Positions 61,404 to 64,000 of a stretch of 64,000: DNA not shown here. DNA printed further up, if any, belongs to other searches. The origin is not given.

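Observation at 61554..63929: Reverse-transcriptase-like 791-aa protein in the replication module, adjacent to the primase-helicase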

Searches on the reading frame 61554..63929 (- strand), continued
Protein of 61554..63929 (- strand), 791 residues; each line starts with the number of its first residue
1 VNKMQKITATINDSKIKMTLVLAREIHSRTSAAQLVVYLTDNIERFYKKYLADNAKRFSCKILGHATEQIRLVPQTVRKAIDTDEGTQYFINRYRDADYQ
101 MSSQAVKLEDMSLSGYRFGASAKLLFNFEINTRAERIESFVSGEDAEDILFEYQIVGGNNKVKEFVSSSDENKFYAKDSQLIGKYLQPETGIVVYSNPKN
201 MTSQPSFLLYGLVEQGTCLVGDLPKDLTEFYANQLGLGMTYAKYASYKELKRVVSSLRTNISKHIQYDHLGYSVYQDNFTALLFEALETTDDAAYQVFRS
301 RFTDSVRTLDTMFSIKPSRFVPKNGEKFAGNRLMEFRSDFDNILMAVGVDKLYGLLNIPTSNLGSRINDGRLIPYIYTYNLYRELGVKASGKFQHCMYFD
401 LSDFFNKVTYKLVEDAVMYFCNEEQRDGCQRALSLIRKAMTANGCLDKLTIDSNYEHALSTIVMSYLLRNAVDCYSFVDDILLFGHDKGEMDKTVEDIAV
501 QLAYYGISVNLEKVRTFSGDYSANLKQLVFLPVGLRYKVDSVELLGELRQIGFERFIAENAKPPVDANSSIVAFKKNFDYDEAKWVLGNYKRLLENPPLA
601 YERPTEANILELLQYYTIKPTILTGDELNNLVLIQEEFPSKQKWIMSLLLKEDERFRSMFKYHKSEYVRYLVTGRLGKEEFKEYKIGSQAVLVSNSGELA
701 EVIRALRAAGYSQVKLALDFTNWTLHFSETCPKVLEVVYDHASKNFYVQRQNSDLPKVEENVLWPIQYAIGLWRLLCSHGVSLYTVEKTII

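Call 31: search_protein_representatives(alignment_id=A1)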
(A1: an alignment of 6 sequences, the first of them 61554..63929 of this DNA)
Query: 6 sequences, 795 profile positions. Proteins with E-value up to 0.001 (for the whole library): 72; up to 1e-10: 13; up to 1e-30: 8. The best 72 are listed.
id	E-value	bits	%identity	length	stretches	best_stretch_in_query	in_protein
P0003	0.0e+00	1136.3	-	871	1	3-795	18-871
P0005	0.0e+00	1053.6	-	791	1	1-795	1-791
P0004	1.1e-292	989.6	-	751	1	8-777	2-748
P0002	1.8e-274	929.4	-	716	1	87-789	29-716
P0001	1.1e-226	771.3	-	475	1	312-793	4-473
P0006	1.7e-152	526.0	-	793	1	18-795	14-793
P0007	2.6e-40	154.9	-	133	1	666-795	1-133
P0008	1.6e-35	139.1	-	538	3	371-536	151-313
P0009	8.5e-22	93.7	-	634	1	254-538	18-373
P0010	1.0e-17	80.2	-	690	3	376-538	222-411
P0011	7.3e-15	70.8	-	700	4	301-538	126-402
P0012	1.6e-13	66.4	-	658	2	374-538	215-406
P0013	5.4e-11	58.0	-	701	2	300-539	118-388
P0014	1.1e-10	57.0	-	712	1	372-539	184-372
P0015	2.1e-10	56.0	-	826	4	322-539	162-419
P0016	2.8e-10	55.6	-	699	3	297-538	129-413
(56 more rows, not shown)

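Call 32: search_protein_families(library=padloc, proteins=[P0006, P0008, P0009, P0010, P0011, P0012, P0013, P0014, P0015, P0016], max_evalue=0.00001)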
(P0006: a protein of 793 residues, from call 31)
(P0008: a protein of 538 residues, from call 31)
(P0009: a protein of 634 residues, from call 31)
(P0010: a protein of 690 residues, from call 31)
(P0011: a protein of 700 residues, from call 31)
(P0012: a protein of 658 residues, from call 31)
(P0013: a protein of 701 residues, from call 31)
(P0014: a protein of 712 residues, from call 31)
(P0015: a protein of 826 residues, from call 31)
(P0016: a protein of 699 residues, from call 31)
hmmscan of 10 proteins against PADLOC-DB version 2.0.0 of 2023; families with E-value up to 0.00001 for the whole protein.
P0006 (793 aa): 5 families
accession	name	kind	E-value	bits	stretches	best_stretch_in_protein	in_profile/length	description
PDLC03753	Drt5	-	1.7e-10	38.6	1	347-560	96-309/482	DRT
PDLC02181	Drt5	-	4e-10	37.5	1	347-521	99-276/493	-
PDLC01607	RT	-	2.1e-07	29.3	1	382-509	43-151/161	"CAS-I,CAS-II,CAS-III,CAS-IV,CAS-V,CAS-VI; acquisition_associated"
PDLC03759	RT_UG21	-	9.2e-07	26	0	363-400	124-161/503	DRT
PDLC03783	Drt8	-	1.5e-06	25.9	1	364-666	119-417/493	DRT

P0008 (538 aa): 20 families
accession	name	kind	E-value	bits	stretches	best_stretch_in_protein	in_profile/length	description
PDLC03770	RT_UG31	-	2.4e-12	44.8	1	171-384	119-326/456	DRT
PDLC03783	Drt8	-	6.8e-11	40.2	1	159-323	119-282/493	DRT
PDLC01607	RT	-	3.5e-09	35.1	1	172-302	39-152/161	"CAS-I,CAS-II,CAS-III,CAS-IV,CAS-V,CAS-VI; acquisition_associated"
PDLC03758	RT_UG20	-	6.4e-09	33.4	1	160-304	129-272/511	DRT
PDLC03752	Drt4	-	4.7e-08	30.7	1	223-326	180-281/467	DRT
PDLC02178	Drt4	-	5.5e-08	30.2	1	223-318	200-297/506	-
PDLC03753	Drt5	-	7.3e-08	30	0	258-310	211-263/482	DRT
PDLC03773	RT_UG34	-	1.1e-07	29.1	1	221-305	206-292/512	DRT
PDLC03748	Drt6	-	1.2e-07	29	1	223-339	173-295/511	DRT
PDLC03772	RT_UG33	-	1.7e-07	28.6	1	161-307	119-268/490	DRT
PDLC02942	RT_III-A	-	7.7e-07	26.5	1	171-303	128-256/341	-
PDLC02341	AbiA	-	1e-06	25.6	1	146-191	116-161/604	AbiA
PDLC03779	RT_UG4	-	1.2e-06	25.9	1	166-299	106-245/307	DRT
PDLC02179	Drt4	-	1.3e-06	25.7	0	163-308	117-270/542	-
PDLC02940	RT_II-A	-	1.6e-06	25.1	1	113-303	208-400/477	-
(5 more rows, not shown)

P0009 (634 aa): 9 families
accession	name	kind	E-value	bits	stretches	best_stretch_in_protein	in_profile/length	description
PDLC03786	RT_UG9_small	-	5.2e-10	36.7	1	184-361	113-283/541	DRT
PDLC01607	RT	-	6.4e-10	37.5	1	198-357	25-150/161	"CAS-I,CAS-II,CAS-III,CAS-IV,CAS-V,CAS-VI; acquisition_associated"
PDLC03772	RT_UG33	-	8.4e-10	36.2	1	170-363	86-267/490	DRT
PDLC03759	RT_UG21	-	3.3e-09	34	1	203-361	130-269/503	DRT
PDLC03741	AbiA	-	1.3e-07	28.6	1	193-432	123-361/595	DRT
PDLC03771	RT_UG32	-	2.3e-07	27.9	1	173-362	119-290/521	DRT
PDLC01136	RT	-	3.1e-06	24.8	1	209-367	122-255/263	RT (reverse transcriptase)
PDLC03758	RT_UG20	-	7.3e-06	23.3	1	181-358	110-269/511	DRT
PDLC03753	Drt5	-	8.2e-06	23.2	0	139-362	58-258/482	DRT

P0010 (690 aa): 13 families
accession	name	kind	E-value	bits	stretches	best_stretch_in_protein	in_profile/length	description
PDLC03759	RT_UG21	-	4.3e-12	43.5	2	338-446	219-315/503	DRT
PDLC02176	Drt3b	-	1.7e-11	41.5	1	212-385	151-322/651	-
PDLC01607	RT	-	3.1e-10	38.5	1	245-386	44-152/161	"CAS-I,CAS-II,CAS-III,CAS-IV,CAS-V,CAS-VI; acquisition_associated"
PDLC03744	AbiP2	-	2.9e-09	34.3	1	242-455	156-336/489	DRT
PDLC03747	RT_UG10_small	-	3.1e-09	34.2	1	244-405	515-666/824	DRT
PDLC03773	RT_UG34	-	2.1e-08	31.6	1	214-486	122-378/512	DRT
PDLC03786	RT_UG9_small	-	6.6e-08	29.8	1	214-391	117-285/541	DRT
PDLC03758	RT_UG20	-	1.4e-07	28.9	1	338-406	222-290/511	DRT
PDLC03783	Drt8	-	2.2e-07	28.6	1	344-444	219-305/493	DRT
PDLC01136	RT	-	2.7e-07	28.3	1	233-381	119-242/263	RT (reverse transcriptase)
PDLC03760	RT_UG22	-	3.7e-07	27.6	1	338-417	194-273/476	DRT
PDLC03776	RT_UG37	-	2e-06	24.1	1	245-390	389-523/778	DRT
PDLC03779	RT_UG4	-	2.4e-06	24.9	1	240-381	113-243/307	DRT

P0011 (700 aa): 2 families
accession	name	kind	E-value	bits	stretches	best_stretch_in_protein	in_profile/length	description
PDLC03741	AbiA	-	8.4e-12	42.5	1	210-436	124-338/595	DRT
PDLC02341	AbiA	-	4e-09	33.5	1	211-434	126-337/604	AbiA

P0012 (658 aa): 7 families
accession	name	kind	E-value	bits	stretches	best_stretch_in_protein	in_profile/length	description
PDLC03741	AbiA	-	5.8e-10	36.4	1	216-372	124-263/595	DRT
PDLC02341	AbiA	-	7.4e-09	32.7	1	216-373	125-265/604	AbiA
PDLC03775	RT_UG36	-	2.6e-07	27.9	1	207-314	111-213/557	DRT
PDLC03753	Drt5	-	1.1e-06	26.1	0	345-400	210-265/482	DRT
PDLC01607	RT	-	1.3e-06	26.7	1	209-390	15-152/161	"CAS-I,CAS-II,CAS-III,CAS-IV,CAS-V,CAS-VI; acquisition_associated"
PDLC03744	AbiP2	-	1.5e-06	25.3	1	227-386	148-288/489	DRT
PDLC03773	RT_UG34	-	7.3e-06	23.2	0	348-403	247-298/512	DRT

P0013 (701 aa): 16 families
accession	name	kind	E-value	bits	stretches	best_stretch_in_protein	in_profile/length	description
PDLC03773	RT_UG34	-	9.4e-13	45.9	1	203-383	129-297/512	DRT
PDLC03772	RT_UG33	-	1.7e-11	41.8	1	180-367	89-259/490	DRT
PDLC03753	Drt5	-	3.2e-09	34.4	1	325-382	209-266/482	DRT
PDLC02181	Drt5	-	6.1e-09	33.6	1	324-381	213-271/493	-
PDLC03775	RT_UG36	-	8.6e-09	32.8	1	213-369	133-267/557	DRT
PDLC03774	RT_UG35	-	1.9e-08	31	1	203-407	439-626/938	DRT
PDLC03770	RT_UG31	-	2.4e-08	31.6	1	215-377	116-251/456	DRT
PDLC03761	RT_UG23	-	6.9e-08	29.5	1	216-414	131-305/489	DRT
PDLC03747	RT_UG10_small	-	7e-08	29.7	1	221-374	512-651/824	DRT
PDLC01607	RT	-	8.5e-08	30.6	1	213-370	32-151/161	"CAS-I,CAS-II,CAS-III,CAS-IV,CAS-V,CAS-VI; acquisition_associated"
PDLC01136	RT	-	5.7e-07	27.2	1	219-371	125-246/263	RT (reverse transcriptase)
PDLC03756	RT_UG19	-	1.4e-06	25.7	1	203-587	125-471/562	DRT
PDLC03783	Drt8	-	2.8e-06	24.9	0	318-381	208-270/493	DRT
PDLC03764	RT_UG26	-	3.2e-06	24.2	1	222-368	127-258/398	DRT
PDLC03754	RT_UG17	-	6.9e-06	23.2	1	213-367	118-255/429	DRT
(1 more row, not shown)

P0014 (712 aa): 14 families
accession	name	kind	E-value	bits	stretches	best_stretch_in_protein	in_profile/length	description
PDLC01607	RT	-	6.3e-10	37.5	1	199-355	34-151/161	"CAS-I,CAS-II,CAS-III,CAS-IV,CAS-V,CAS-VI; acquisition_associated"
PDLC02179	Drt4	-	6.6e-10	36.6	1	194-352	116-260/542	-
PDLC03748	Drt6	-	3.3e-09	34.1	1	268-352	176-251/511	DRT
PDLC03773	RT_UG34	-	7.3e-09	33.1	1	202-352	145-285/512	DRT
PDLC03744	AbiP2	-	1.2e-08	32.2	1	79-353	35-289/489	DRT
PDLC02177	Drt4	-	1.8e-08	31.6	1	196-352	126-267/541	-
PDLC03772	RT_UG33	-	3.5e-08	30.9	1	185-352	111-259/490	DRT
PDLC03751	RT_UG14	-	4e-08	30.5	1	207-352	159-290/493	DRT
PDLC02176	Drt3b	-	5.7e-08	29.8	1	208-490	183-434/651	-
PDLC03758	RT_UG20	-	1.7e-07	28.7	1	186-352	123-266/511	DRT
PDLC03753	Drt5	-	3.8e-07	27.6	0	310-367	209-264/482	DRT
PDLC03779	RT_UG4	-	1.2e-06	25.8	1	202-351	111-243/307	DRT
PDLC03783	Drt8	-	2.1e-06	25.4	1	192-474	120-362/493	DRT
PDLC03771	RT_UG32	-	3.3e-06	24.1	1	163-352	121-283/521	DRT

P0015 (826 aa): 9 families
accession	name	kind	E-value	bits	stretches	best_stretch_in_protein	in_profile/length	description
PDLC03773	RT_UG34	-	1.3e-17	61.9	1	207-562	107-438/512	DRT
PDLC01607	RT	-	5.9e-13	47.4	1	234-402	25-152/161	"CAS-I,CAS-II,CAS-III,CAS-IV,CAS-V,CAS-VI; acquisition_associated"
PDLC03747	RT_UG10_small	-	4.9e-10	36.8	1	249-429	513-675/824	DRT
PDLC03758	RT_UG20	-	5.5e-10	36.9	1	216-416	112-283/511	DRT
PDLC03753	Drt5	-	1.4e-09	35.6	0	231-287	111-166/482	DRT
PDLC03772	RT_UG33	-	1.5e-09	35.3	1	214-405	102-265/490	DRT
PDLC03750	RT_UG13b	-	2.3e-08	31.5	1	230-399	131-287/430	DRT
PDLC03783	Drt8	-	5.6e-08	30.6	1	353-644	212-456/493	DRT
PDLC03764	RT_UG26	-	8.4e-08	29.4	1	244-398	122-257/398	DRT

P0016 (699 aa): 3 families
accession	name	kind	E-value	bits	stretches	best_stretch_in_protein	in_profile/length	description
PDLC03741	AbiA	-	4.9e-11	40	1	217-450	124-342/595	DRT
PDLC01607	RT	-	1.3e-06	26.7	1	182-389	24-152/161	"CAS-I,CAS-II,CAS-III,CAS-IV,CAS-V,CAS-VI; acquisition_associated"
PDLC03772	RT_UG33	-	4.9e-06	23.8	1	204-356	100-240/490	DRT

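Call 35: find_homologous_proteins(query=A2, max_evalue=1e-10)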
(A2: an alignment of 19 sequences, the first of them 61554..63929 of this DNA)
Query A2 (19 sequences) (791 aa, profile of the alignment): 5 proteins with E <= 1e-10 among 8000 candidates.
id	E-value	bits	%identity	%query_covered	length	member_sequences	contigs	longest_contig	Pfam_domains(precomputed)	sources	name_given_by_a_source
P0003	1.7e-147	511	38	67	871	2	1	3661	PF00078.33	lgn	-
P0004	2.6e-136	474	32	95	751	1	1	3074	PF00078.33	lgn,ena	-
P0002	3.0e-131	457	39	69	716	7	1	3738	PF00078.33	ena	-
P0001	1.1e-128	449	47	60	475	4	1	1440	PF00078.33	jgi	jgi:hypothetical protein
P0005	3.1e-128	447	29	93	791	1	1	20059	PF00078.33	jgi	-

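Call 37: find_encoding_contigs(protein=P0006, flank=10000, max_places=3)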
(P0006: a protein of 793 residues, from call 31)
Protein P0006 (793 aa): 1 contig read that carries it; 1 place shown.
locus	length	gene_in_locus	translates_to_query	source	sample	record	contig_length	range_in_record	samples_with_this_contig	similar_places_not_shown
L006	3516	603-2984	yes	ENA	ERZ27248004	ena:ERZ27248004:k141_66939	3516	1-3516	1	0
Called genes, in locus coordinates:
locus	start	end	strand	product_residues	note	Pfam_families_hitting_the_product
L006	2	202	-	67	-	?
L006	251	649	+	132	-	-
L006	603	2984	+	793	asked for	PF00078:RVT_1 (weak)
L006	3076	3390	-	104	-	-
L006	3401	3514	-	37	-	?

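Call 38: find_encoding_contigs(protein=P0008, flank=8000, max_places=3)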
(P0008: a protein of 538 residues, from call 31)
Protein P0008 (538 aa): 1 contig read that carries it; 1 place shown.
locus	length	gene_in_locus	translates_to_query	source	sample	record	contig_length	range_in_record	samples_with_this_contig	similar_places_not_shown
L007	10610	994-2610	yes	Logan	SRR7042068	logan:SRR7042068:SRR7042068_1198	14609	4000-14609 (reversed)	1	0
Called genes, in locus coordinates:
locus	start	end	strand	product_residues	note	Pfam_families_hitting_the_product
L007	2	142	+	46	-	?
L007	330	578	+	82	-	-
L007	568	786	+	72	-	-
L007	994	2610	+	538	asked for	PF00078:RVT_1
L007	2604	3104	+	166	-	-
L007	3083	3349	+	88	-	-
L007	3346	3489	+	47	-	-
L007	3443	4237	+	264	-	-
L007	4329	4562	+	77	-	-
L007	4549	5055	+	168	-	-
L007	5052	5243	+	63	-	-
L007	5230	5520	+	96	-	-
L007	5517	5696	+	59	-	-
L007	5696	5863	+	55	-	-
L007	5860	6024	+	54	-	PF08410:DUF1737 (weak)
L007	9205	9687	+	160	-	PF19835:SegE_GIY-YIG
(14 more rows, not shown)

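Call 39: find_encoding_contigs(protein=P0009, flank=8000, max_places=2)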
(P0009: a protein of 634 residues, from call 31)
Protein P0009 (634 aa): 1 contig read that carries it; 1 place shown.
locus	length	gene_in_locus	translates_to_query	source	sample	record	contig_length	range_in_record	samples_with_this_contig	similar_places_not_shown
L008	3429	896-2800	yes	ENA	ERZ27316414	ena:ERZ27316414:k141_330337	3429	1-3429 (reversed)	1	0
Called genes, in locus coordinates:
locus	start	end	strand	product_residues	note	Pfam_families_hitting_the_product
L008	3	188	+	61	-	?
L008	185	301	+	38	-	-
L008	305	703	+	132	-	-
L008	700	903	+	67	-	-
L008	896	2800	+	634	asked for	PF00078:RVT_1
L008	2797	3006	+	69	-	-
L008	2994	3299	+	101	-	-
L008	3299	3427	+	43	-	?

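Call 40: find_encoding_contigs(protein=P0010, flank=8000, max_places=2)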
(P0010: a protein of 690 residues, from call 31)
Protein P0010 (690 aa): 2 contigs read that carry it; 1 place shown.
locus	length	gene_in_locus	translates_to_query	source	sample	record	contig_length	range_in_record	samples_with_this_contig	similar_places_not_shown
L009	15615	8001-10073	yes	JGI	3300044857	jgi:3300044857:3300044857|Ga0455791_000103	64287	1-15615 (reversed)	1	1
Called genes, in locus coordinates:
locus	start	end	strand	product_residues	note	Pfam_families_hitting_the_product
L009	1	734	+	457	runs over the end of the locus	-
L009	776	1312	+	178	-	PF05866:RusA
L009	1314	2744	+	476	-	-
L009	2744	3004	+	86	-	-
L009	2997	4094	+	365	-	-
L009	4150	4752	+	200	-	-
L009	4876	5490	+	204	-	-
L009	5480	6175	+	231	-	-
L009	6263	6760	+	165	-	-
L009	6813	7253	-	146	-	-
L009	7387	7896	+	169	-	-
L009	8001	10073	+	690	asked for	PF00078:RVT_1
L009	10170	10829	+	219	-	PF00574:CLP_protease, PF25145:NfeD1b_N (weak)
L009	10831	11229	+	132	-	-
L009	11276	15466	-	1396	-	-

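Call 41: find_encoding_contigs(protein=P0015, flank=8000, max_places=2)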
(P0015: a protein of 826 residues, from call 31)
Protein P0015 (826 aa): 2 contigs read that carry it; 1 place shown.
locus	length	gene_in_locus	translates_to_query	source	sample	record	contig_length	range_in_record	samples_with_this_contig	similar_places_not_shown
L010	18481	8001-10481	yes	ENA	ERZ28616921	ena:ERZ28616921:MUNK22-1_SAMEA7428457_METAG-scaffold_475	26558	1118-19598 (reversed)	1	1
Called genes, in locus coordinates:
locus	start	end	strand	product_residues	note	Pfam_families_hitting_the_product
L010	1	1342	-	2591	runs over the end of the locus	PF21882:Gp53-like_C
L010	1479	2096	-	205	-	-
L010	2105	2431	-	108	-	-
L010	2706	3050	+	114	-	-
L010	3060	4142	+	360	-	PF00004:AAA (weak)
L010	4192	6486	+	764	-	-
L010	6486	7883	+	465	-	-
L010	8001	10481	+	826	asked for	PF00078:RVT_1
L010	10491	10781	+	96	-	-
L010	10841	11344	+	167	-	-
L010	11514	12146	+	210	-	-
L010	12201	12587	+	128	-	-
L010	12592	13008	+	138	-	-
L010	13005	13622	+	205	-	-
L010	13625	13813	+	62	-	-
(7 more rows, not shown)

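Call 48: predict_structure(alignment_id=A2)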
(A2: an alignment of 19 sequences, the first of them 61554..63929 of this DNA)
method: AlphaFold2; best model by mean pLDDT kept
length: 791 residues; sequences in the alignment: 19
mean_pLDDT: 68.5   pTM: 0.60
mean pLDDT of the five models: 68.5, 68.1, 66.8, 66.4, 63.9
residues with pLDDT >= 90: 158; 70-90: 287; 50-70: 143; < 50: 203
segments of 3 or more residues with pLDDT < 50: 1-13, 75-86, 111-123, 144-204, 211-246, 276-278, 305-308, 537-545, 682-687, 717-732, 753-768, 781-791
pLDDT, mean of each block of 10 residues (from residue 1): 27 63 72 68 80 76 83 48 50 62 60 43 57 71 43 22 23 28 26 40 48 35 36 41 47 85 85 54 68 79 55 80 65 86 93 92 90 89 91 93 94 97 93 94 86 95 95 90 94 92 92 88 74 52 52 84 90 88 85 81 78 85 84 82 87 83 80 71 48 67 73 58 36 60 71 41 40 58 41 28
secondary structure, 60 per line:
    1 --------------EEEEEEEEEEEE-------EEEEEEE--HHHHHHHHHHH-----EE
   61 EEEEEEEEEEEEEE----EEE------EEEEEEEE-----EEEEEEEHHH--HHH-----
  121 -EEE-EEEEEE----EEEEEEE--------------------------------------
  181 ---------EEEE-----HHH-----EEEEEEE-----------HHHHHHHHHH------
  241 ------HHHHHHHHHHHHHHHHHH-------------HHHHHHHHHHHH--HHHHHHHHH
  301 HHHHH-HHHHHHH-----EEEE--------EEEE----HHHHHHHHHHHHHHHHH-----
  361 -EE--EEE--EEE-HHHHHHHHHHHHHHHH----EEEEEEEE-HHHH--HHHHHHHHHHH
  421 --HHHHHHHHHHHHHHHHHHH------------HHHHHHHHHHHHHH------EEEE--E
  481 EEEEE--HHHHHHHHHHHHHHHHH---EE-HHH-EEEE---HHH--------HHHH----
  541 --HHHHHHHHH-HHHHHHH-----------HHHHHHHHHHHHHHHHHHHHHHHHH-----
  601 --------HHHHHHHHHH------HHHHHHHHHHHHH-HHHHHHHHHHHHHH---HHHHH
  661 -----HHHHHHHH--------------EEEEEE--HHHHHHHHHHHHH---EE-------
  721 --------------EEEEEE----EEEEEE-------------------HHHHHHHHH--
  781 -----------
elements in order (helices of 4 or more, strands of 3 or more residues): E15-26 E34-40 H43-53 E59-74 E79-81 E88-95 E101-107 E122-124 E126-131 E136-142 E190-193 E207-213 H225-234 H247-264 H278-289 H292-305 H307-313 E319-322 E331-334 H339-355 E366-368 E371-373 H375-390 E395-402 H404-407 H410-420 H423-441 H454-467 E474-477 E480-485 H488-504 E515-518 H533-536 H543-551 H553-559 H571-595 H609-618 H625-637 H639-652 H656-660 H666-673 E688-693 H696-708 E735-740 E745-750 H770-778
